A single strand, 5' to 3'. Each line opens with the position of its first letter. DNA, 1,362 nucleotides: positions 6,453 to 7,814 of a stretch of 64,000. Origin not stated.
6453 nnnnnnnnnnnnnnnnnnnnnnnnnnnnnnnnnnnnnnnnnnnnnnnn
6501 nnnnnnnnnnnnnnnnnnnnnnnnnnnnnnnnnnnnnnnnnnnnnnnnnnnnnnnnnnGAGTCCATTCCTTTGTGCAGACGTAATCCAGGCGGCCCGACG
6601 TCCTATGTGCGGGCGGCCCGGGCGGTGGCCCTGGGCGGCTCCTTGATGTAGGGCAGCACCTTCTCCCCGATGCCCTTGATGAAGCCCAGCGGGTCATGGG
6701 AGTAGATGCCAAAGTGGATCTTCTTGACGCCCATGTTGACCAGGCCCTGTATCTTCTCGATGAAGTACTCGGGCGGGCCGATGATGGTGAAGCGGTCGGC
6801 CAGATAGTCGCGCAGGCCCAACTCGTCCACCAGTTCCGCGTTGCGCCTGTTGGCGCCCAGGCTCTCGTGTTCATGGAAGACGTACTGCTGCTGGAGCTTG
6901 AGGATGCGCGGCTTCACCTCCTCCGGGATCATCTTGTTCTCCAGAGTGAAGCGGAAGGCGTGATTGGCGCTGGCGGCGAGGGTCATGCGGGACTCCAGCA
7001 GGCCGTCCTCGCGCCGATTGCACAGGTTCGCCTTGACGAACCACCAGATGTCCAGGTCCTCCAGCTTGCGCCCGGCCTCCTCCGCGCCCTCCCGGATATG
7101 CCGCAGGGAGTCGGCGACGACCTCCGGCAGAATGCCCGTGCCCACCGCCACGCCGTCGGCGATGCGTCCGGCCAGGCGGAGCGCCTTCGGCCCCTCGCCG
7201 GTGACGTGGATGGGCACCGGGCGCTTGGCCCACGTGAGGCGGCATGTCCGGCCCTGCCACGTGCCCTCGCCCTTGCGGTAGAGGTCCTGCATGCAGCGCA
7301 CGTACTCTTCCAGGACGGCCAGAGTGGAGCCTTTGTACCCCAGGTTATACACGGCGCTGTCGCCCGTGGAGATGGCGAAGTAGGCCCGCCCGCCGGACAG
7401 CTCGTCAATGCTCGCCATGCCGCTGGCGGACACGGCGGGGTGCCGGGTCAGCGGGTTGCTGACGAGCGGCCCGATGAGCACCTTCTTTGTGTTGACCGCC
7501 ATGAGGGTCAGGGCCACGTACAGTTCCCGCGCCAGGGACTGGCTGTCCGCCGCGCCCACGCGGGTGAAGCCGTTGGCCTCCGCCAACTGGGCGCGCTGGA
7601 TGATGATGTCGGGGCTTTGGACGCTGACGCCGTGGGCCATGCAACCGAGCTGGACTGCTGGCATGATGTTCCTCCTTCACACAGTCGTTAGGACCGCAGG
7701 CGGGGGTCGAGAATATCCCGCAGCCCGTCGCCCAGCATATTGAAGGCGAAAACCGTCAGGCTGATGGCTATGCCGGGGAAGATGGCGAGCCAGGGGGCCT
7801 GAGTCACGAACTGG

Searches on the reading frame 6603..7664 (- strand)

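Call 91: search_protein_families(library=pfam, proteins=[window:6603-7664:-], max_evalue=0.00001)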
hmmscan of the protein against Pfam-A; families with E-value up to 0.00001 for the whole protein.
window:6603-7664:- (353 aa): 1 family
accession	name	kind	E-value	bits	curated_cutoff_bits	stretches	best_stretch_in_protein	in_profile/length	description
PF00296.26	Bac_luciferase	-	5.6e-42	144.6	27.9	1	16-314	20-313/314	Luciferase-like monooxygenase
